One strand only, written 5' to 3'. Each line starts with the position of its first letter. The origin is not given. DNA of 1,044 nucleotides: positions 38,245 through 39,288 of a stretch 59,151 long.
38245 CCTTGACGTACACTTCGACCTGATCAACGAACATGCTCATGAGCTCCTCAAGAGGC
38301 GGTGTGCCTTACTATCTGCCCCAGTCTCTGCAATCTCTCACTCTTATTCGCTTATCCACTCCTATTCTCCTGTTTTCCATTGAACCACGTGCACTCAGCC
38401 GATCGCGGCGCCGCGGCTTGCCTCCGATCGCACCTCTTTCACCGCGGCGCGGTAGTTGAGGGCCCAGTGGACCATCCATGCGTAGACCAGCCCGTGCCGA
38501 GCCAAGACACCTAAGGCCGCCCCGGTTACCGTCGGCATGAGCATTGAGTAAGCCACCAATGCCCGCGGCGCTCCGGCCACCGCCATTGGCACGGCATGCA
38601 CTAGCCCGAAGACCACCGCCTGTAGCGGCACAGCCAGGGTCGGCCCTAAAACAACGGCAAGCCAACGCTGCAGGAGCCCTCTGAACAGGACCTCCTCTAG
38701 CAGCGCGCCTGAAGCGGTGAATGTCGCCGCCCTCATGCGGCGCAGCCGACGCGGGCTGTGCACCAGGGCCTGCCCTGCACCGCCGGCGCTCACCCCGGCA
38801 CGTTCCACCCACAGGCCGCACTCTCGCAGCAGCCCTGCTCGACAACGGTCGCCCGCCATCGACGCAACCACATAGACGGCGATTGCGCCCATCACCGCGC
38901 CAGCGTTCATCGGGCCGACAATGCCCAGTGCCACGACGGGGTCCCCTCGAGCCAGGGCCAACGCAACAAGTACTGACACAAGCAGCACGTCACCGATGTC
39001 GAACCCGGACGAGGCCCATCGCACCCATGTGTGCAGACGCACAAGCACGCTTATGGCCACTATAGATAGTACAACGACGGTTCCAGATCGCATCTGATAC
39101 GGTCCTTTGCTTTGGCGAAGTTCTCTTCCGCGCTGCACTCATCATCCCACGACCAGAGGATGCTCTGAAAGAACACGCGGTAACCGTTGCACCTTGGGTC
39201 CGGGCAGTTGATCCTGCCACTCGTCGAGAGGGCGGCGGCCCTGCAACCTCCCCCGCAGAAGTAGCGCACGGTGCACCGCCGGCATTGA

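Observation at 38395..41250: Compact orphan RiPP-like cassette: LuxR regulator, hidden peptide, RRE-radical SAM-SPASM enzyme, CPBP protease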

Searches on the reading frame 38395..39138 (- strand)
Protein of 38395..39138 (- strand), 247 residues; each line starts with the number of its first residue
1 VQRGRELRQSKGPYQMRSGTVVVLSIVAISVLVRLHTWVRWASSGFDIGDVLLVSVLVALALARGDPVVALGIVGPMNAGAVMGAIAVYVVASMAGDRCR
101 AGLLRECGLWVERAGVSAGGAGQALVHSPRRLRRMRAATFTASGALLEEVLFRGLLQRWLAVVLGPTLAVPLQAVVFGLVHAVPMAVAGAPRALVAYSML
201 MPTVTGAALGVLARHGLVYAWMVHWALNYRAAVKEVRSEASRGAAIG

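Call 3: search_protein_families(library=pfam, proteins=[window:38395-39138:-], max_evalue=0.01)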
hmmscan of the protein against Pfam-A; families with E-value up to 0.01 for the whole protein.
window:38395-39138:- (247 aa): 1 family
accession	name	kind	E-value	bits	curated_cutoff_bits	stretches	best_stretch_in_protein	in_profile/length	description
PF02517.21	Rce1-like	-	8.9e-10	39.2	22.4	1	140-229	11-92/93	Type II CAAX prenyl endopeptidase Rce1-like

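Call 4: search_protein_families(library=ncbifam, proteins=[window:38395-39138:-], max_evalue=0.01)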
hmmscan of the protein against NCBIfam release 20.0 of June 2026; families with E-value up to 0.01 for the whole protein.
window:38395-39138:- (247 aa): 4 families
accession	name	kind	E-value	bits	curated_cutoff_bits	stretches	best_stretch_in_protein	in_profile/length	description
NF040589.1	CPBP_Synerg_MrtS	equivalog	1.9e-06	28.2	130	1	135-185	74-124/170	Synerg-CTERM system glutamic-type intramembrane protease MrtS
NF050068.1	Rv0804_CPBP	equivalog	1.9e-06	27.7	200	1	148-234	107-192/197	Rv0804 family intramembrane glutamic endopeptidase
NF041647.1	ABC_perm_CPBP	equivalog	0.00015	20.7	435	1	139-228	548-627/636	ABC transporter permease subunit/CPBP intramembrane protease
NF033192.3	CPBP_JDVT_MrtJ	equivalog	0.0012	19.4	75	1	146-228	10-92/98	JDVT-CTERM system glutamic-type intramembrane protease MrtJ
